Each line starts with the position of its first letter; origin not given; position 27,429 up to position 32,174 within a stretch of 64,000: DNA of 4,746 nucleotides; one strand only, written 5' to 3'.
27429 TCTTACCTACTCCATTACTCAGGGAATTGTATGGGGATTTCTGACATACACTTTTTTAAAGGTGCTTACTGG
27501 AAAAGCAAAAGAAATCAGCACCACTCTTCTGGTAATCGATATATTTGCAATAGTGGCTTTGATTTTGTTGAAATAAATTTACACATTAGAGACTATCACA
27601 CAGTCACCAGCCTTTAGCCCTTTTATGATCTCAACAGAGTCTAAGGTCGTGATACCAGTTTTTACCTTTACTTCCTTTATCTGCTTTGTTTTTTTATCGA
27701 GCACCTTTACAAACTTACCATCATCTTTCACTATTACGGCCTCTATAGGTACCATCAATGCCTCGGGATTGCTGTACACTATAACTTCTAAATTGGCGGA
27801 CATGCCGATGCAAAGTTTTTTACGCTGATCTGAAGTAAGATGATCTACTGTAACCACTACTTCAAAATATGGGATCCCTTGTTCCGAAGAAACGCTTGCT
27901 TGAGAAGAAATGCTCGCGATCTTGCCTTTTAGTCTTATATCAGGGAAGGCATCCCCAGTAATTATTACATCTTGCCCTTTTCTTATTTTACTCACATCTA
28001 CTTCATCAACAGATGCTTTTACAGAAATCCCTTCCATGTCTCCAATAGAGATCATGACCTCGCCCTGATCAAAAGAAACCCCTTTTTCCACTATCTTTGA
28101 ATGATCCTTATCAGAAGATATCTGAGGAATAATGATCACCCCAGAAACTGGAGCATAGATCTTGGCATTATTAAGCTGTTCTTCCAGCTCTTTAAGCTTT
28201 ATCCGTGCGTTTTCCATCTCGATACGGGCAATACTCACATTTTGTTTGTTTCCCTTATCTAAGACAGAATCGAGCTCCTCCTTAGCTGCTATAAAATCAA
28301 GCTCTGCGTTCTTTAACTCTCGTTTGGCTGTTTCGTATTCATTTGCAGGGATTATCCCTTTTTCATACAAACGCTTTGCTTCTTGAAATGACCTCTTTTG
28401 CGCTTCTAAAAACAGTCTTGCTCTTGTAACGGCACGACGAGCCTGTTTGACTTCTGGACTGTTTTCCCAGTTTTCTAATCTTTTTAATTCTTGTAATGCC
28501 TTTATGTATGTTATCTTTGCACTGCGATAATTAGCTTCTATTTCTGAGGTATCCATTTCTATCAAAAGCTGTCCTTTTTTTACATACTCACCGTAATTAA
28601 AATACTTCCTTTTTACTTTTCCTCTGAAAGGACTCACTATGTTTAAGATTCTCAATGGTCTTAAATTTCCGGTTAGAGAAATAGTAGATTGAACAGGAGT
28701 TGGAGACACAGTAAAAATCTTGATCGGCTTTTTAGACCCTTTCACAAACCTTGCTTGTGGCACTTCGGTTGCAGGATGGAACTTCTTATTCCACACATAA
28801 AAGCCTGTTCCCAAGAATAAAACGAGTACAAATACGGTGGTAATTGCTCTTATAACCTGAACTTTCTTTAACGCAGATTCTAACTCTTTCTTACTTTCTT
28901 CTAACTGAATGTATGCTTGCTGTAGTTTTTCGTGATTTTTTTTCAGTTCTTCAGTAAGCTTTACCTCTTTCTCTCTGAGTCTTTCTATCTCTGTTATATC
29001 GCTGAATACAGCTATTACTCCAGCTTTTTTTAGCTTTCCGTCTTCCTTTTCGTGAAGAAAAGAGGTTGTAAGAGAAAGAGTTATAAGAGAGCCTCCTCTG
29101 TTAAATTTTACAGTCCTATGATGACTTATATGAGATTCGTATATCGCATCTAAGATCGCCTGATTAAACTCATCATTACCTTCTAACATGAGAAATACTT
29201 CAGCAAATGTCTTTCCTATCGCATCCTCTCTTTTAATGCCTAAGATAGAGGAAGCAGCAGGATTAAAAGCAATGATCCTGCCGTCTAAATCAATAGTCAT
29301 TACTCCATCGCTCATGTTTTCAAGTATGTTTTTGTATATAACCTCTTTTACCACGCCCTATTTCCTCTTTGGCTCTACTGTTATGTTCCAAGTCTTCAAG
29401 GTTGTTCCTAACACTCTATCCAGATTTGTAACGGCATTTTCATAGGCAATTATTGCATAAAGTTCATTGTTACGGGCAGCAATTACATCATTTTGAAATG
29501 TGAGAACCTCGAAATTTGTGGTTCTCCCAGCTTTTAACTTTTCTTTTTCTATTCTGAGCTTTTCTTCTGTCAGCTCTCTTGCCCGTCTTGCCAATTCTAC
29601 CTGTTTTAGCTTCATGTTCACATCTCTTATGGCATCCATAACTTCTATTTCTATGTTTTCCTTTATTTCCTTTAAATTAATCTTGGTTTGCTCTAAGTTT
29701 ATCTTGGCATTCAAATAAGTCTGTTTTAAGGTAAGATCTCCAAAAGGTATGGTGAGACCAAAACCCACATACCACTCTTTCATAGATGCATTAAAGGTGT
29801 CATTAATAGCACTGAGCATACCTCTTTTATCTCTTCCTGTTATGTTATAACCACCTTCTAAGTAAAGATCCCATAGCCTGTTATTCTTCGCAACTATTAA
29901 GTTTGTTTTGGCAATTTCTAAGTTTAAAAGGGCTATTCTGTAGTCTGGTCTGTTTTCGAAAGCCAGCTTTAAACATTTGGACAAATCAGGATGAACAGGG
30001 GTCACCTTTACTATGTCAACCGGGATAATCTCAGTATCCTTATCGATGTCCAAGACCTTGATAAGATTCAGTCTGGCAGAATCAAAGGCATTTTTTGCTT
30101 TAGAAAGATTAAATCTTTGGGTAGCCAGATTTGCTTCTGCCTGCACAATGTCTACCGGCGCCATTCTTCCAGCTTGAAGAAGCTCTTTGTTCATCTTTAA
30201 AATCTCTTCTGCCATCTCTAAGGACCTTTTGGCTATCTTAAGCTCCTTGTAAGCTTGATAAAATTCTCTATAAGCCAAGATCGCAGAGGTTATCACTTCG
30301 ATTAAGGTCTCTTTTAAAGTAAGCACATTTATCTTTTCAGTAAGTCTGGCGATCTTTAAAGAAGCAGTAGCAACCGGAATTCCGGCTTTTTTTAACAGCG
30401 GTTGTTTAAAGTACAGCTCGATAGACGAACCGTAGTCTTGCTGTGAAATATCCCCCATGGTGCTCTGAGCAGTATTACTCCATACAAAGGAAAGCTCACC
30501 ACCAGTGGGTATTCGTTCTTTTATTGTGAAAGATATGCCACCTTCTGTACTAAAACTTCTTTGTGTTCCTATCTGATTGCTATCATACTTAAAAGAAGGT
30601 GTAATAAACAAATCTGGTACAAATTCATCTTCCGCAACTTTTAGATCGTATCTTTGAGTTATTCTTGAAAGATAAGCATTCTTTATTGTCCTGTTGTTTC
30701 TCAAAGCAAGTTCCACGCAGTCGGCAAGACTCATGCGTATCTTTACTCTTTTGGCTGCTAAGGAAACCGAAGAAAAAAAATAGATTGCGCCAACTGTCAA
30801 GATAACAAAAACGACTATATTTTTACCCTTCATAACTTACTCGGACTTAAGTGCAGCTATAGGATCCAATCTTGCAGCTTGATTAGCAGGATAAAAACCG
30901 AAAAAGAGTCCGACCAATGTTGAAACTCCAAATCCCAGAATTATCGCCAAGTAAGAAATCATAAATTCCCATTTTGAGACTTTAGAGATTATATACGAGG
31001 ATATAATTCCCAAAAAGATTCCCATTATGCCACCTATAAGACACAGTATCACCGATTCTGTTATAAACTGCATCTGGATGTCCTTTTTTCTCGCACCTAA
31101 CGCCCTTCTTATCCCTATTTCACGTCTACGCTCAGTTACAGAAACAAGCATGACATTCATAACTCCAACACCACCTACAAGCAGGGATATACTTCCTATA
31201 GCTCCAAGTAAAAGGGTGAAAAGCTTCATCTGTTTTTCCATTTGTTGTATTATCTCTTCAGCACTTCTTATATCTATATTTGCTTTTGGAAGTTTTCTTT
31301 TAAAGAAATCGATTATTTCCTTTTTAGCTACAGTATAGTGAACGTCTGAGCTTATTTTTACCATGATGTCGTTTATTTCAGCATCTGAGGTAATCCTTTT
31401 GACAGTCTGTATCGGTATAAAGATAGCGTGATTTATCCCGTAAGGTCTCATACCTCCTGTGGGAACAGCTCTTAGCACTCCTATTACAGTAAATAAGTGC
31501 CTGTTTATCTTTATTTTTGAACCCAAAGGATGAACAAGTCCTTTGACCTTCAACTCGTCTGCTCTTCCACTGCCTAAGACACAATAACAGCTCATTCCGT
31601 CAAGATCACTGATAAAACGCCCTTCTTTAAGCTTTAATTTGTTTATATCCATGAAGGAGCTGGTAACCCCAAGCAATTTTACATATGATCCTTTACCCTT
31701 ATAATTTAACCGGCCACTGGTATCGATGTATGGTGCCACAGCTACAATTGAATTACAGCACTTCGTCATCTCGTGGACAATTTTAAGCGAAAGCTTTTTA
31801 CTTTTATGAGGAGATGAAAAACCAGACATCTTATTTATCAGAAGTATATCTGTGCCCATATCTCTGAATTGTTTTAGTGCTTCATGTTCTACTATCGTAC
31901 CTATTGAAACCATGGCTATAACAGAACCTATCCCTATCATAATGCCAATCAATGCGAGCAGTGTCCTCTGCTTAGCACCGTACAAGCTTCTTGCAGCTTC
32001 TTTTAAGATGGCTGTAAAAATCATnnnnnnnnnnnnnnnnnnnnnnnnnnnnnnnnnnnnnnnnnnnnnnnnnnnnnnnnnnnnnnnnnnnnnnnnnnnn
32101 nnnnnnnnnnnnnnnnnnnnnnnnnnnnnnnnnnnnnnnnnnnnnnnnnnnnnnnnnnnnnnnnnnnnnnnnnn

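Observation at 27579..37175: Candidate sigma-54-controlled two-step secretion system: regulator pair, seven tandem Cys-rich secreted paralogs and a MacB-type tripartite exporter in one operon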

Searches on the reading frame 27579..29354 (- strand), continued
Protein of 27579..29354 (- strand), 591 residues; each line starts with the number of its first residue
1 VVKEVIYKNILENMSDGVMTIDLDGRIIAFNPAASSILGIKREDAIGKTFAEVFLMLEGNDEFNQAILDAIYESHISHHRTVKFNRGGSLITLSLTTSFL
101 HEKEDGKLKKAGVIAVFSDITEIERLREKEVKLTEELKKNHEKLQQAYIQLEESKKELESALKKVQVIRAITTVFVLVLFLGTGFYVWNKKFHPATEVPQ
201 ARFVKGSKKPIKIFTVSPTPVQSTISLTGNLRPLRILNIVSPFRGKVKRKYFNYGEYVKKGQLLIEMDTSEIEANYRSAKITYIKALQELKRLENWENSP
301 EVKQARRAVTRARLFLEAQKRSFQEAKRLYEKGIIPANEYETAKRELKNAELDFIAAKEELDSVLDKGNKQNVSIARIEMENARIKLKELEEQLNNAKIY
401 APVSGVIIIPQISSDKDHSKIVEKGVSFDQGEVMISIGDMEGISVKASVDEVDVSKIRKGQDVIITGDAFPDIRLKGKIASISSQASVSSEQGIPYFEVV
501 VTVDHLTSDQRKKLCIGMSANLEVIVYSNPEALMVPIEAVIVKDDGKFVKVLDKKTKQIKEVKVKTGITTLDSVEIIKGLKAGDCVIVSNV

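Call 79: find_encoding_contigs(protein=P0293, flank=10000, max_places=1)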
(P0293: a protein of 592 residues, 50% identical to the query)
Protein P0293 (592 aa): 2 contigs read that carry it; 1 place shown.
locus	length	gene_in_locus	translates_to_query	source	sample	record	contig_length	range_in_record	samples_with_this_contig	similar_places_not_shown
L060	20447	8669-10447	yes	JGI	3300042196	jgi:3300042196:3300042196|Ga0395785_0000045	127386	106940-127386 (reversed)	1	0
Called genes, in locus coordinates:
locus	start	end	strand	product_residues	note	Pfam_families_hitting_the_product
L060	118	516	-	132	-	PF03235:GmrSD_N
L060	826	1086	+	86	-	PF04221:RelB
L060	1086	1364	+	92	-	PF15738:YafQ_toxin, PF05016:ParE_toxin (weak)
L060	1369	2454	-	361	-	PF13685:Fe-ADH_2, PF01761:DHQ_synthase, PF24621:DHQS_C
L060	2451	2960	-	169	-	PF13238:AAA_18, PF01202:SKI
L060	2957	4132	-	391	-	PF01264:Chorismate_synt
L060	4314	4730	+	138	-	PF00210:Ferritin, PF02915:Rubrerythrin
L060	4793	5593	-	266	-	PF09719:C_GCAxxG_C_C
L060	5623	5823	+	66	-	-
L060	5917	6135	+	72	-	-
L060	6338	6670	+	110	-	PF01740:STAS, PF13466:STAS_2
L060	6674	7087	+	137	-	PF13581:HATPase_c_2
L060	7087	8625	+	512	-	PF02321:OEP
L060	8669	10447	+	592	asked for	PF00989:PAS, PF13188:PAS_8 (weak), PF13426:PAS_9 (weak), PF25917:BSH_RND (weak), PF25989:YknX_C (weak)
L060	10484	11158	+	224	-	PF00005:ABC_tran, PF02463:SMC_N (faint), PF13304:AAA_21 (faint)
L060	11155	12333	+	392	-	PF12704:MacB_PCD, PF02687:FtsX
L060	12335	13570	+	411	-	PF00158:Sigma54_activat, PF14532:Sigma54_activ_2, PF25601:AAA_lid_14, PF02954:HTH_8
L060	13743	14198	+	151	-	-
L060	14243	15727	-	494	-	PF20154:LNT_N, PF00795:CN_hydrolase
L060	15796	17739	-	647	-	PF02743:dCache_1, PF22673:MCP-like_PDC_1, PF17201:Cache_3-Cache_2 (faint), PF00672:HAMP, PF07228:SpoIIE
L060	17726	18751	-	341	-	PF09084:NMT1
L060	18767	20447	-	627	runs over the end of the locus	PF13727:CoA_binding_3, PF01073:3Beta_HSD, PF01370:Epimerase, PF02719:Polysacc_synt_2, PF04321:RmlD_sub_bind, PF16363:GDP_Man_Dehyd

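Call 94: search_protein_families(library=ncbifam, proteins=[L056:7448-7825:+, L056:6847-7281:+, L059:12727-13107:+, L059:13227-13616:+, L059:13972-14223:+, L059:14454-15521:+, L060:13743-14198:+], max_evalue=0.01)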
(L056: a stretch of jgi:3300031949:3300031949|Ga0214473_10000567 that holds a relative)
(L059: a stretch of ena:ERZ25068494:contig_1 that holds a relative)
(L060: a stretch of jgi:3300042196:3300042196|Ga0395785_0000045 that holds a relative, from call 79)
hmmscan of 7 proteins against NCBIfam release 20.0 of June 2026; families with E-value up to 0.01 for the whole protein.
L056:7448-7825:+ (125 aa): 0 families

L056:6847-7281:+ (144 aa): 0 families

L059:12727-13107:+ (126 aa): 0 families

L059:13227-13616:+ (129 aa): 0 families

L059:13972-14223:+ (83 aa): 6 families
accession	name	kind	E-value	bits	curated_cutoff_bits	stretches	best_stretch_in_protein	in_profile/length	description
TIGR03793.1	leader_NHLP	domain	4e-19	68.2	50.9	1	3-78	1-77/77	NHLP leader peptide family RiPP precursor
TIGR04509.1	mod_pep_NH_fam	subfamily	9e-07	28.9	34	1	5-45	4-40/87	NHLP-related RiPP peptide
NF038399.1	NH_RiPP_Os17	domain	2.2e-06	27.7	40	1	10-41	5-35/63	Os1348 family NHLP clan protein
TIGR03795.1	RNP_Burkhold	subfamily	4.8e-05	23.6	41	1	15-67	24-76/114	BMA_0021/BMA_0022 family TOMM bacteriocin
NF033431.1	cinnamycin_RiPP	subfamily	0.00057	20.5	35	1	10-66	3-56/81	cinnamycin family lantibiotic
TIGR01323.1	nitrile_alph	equivalog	0.00077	19.1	249.85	1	18-64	114-159/189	nitrile hydratase subunit alpha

L059:14454-15521:+ (355 aa): 0 families

L060:13743-14198:+ (151 aa): 0 families

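Call 95: search_protein_families(library=pfam, proteins=[L056:7448-7825:+, L056:6847-7281:+, L059:12727-13107:+, L059:13227-13616:+, L059:13972-14223:+, L059:14454-15521:+, L060:13743-14198:+], max_evalue=0.1)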
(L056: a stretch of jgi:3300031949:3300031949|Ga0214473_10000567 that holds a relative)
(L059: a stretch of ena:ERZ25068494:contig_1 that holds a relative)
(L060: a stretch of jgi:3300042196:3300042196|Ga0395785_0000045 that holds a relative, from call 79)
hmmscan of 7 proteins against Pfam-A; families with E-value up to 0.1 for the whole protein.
L056:7448-7825:+ (125 aa): 0 families

L056:6847-7281:+ (144 aa): 0 families

L059:12727-13107:+ (126 aa): 0 families

L059:13227-13616:+ (129 aa): 1 family
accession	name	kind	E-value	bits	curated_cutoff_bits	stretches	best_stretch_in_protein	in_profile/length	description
PF01356.24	A_amylase_inhib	-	0.0025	18.3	25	1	32-69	2-39/68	Alpha amylase inhibitor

L059:13972-14223:+ (83 aa): 3 families
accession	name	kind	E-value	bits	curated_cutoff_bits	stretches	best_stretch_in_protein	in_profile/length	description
PF14407.11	Frankia_peptide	-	0.00013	22.7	48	1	7-36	2-30/63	Ribosomally synthesized peptide prototyped by Frankia Franean1_4349.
PF02979.21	NHase_alpha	-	0.00019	21.3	27.2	1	10-61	43-93/184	Nitrile hydratase, alpha chain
PF19398.4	DurB-like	-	0.0011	19.7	26.6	1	9-69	4-62/81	Lantibiotic duramycin B-like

L059:14454-15521:+ (355 aa): 0 families

L060:13743-14198:+ (151 aa): 0 families

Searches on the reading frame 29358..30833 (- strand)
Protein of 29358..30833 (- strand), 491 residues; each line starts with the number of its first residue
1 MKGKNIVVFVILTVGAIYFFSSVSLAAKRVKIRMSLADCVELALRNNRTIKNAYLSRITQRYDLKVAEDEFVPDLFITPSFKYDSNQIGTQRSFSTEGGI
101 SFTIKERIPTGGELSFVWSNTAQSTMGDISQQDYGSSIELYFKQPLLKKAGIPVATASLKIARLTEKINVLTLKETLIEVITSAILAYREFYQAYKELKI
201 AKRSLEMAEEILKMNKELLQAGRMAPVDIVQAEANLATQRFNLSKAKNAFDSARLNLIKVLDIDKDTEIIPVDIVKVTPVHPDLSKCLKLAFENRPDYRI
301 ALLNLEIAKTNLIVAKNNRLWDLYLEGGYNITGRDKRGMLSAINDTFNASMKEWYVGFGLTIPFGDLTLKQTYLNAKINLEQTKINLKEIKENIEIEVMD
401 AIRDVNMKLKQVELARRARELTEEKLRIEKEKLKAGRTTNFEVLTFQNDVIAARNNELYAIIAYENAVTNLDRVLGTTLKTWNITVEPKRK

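Call 3: search_protein_families(library=pfam, proteins=[window:29358-30833:-], max_evalue=0.01)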
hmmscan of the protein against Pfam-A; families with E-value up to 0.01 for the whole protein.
window:29358-30833:- (491 aa): 1 family
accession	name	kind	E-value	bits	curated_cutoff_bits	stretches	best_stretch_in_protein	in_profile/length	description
PF02321.23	OEP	-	1.1e-46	159.4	22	2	284-476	1-187/187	Outer membrane efflux protein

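Call 4: search_protein_families(library=ncbifam, proteins=[window:29358-30833:-], max_evalue=0.01)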
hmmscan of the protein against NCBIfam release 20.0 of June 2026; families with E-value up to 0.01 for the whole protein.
window:29358-30833:- (491 aa): 6 families
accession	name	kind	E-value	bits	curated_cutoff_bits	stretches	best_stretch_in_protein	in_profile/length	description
TIGR01844.1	type_I_sec_TolC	subfamily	2.2e-29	102.7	225.15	1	125-477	60-399/414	TolC family outer membrane protein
NF033143.1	efflux_OM_AdeK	equivalog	1.6e-14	53.6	900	1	176-481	164-464/480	multidrug efflux RND transporter AdeIJK outer membrane channel subunit AdeK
TIGR01845.1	outer_NodT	subfamily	9.3e-14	51.1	210.05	1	176-456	163-438/460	efflux transporter outer membrane subunit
NF033142.1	efflux_OM_AdeC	exception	1.6e-09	36.9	975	1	175-476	166-459/465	multidrug efflux RND transporter AdeABC outer membrane channel subunit AdeC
NF007002.0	PRK09465.1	equivalog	0.00051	18.7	495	1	159-407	107-355/460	outer membrane channel protein TolC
NF050095.1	BetGlucuronLacZ4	equivalog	0.0056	14.8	950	1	317-441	131-253/666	beta-glucuronidase LacZ4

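Call 75: search_protein_families(library=padloc, proteins=[window:29358-30833:-], max_evalue=0.001)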
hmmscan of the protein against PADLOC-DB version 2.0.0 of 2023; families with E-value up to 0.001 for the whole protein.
window:29358-30833:- (491 aa): 0 families

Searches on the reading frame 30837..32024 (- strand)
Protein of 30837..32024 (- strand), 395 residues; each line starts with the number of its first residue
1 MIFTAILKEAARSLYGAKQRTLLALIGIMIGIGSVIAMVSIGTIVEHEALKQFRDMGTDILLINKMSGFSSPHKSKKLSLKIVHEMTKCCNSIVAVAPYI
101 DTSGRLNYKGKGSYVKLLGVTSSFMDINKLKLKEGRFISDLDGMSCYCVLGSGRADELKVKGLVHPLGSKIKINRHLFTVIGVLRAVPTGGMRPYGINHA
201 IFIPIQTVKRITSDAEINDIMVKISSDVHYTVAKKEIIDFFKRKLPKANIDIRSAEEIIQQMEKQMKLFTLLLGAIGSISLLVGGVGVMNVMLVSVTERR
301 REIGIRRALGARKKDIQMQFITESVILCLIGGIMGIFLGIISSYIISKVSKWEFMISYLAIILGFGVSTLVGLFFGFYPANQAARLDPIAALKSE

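Call 3: search_protein_families(library=pfam, proteins=[window:30837-32024:-], max_evalue=0.01)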
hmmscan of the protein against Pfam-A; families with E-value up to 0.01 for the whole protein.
window:30837-32024:- (395 aa): 3 families
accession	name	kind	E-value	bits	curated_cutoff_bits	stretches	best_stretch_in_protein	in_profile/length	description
PF12704.14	MacB_PCD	-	4.1e-33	115.9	27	1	21-238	1-205/207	MacB-like periplasmic core domain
PF02687.27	FtsX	-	2.8e-24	85.9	25.5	1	276-388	3-120/120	FtsX-like permease C-terminal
PF13273.12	DUF4064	-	0.00054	20.6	32.1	1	270-365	5-97/102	Protein of unknown function (DUF4064)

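Call 4: search_protein_families(library=ncbifam, proteins=[window:30837-32024:-], max_evalue=0.01)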
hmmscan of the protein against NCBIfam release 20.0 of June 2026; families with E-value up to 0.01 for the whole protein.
window:30837-32024:- (395 aa): 10 families
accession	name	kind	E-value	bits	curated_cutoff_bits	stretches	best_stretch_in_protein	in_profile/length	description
NF007826.0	PRK10535.1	equivalog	8.4e-64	216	966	1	3-395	254-648/648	macrolide ABC transporter ATP-binding protein/permease MacB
TIGR03434.1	ADOP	subfamily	8.7e-35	120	622.3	1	10-394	8-401/803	ADOP family duplicated permease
TIGR02212.1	lolCE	equivalog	3.1e-14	52.7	362.45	1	21-395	24-411/411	lipoprotein-releasing ABC transporter permease subunit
NF038346.1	FtsX_actino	exception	3e-10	40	250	1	252-351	162-262/308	permease-like cell division protein FtsX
NF008357.0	PRK11146.1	exception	3e-10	39.5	439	1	12-351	12-350/414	lipoprotein-releasing ABC transporter permease subunit LolE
TIGR02213.1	lolE_release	exception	8.2e-09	34.8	540.35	1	16-352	13-348/411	lipoprotein-releasing ABC transporter permease subunit LolE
TIGR00439.2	FtsX_Gneg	equivalog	2e-05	23.9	255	1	253-373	150-271/292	permease-like cell division protein FtsX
NF038347.1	FtsX_Gpos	exception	2.9e-05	23.6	225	1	259-349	157-247/296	permease-like cell division protein FtsX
NF041854.1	ABC_perm_YbbP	equivalog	0.00075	17.5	999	1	237-335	653-749/806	putative ABC transporter permease subunit YbbP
NF045951.1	MAG0110_fam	subfamily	0.0023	17.2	98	1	314-379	43-108/237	MAG0110 family membrane protein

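Call 75: search_protein_families(library=padloc, proteins=[window:30837-32024:-], max_evalue=0.001)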
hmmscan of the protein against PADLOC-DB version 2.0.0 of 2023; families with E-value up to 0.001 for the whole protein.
window:30837-32024:- (395 aa): 2 families
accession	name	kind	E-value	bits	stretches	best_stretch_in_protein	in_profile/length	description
PDLC01991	CARF_m8--CARF_LolE_TM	-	3.8e-12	43.2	2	287-383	450-547/810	-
PDLC01990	CARF_m8--CARF_Beta-galactosidase_LolE_TM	-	4.1e-06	22.3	1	279-385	1418-1527/1791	-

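Call 77: search_solved_structures(query=window:30837-32024:-, max_evalue=0.00001)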
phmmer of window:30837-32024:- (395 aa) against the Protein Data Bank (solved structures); distinct sequences matched with E-value up to 0.00001: 6.
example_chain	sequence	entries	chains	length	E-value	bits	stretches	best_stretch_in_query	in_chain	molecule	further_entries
5lil_A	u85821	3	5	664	1.2e-62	215.5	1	12-394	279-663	Macrolide export ATP-binding/permease protein MacB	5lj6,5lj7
5gko_A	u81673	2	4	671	2.9e-59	204.4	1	10-394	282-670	Macrolide export ATP-binding/permease protein MacB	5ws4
5nik_J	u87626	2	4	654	2.1e-51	178.5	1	6-393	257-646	Macrolide export ATP-binding/permease protein MacB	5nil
5xu1_M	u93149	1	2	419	5.7e-36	127.7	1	102-394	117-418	ABC transporter permeae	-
3ftj_A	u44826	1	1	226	5.8e-18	68.5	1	48-264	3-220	Macrolide export ATP-binding/permease protein macB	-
9o9x_C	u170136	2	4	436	1.3e-09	41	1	266-347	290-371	ABC transporter permease YtrF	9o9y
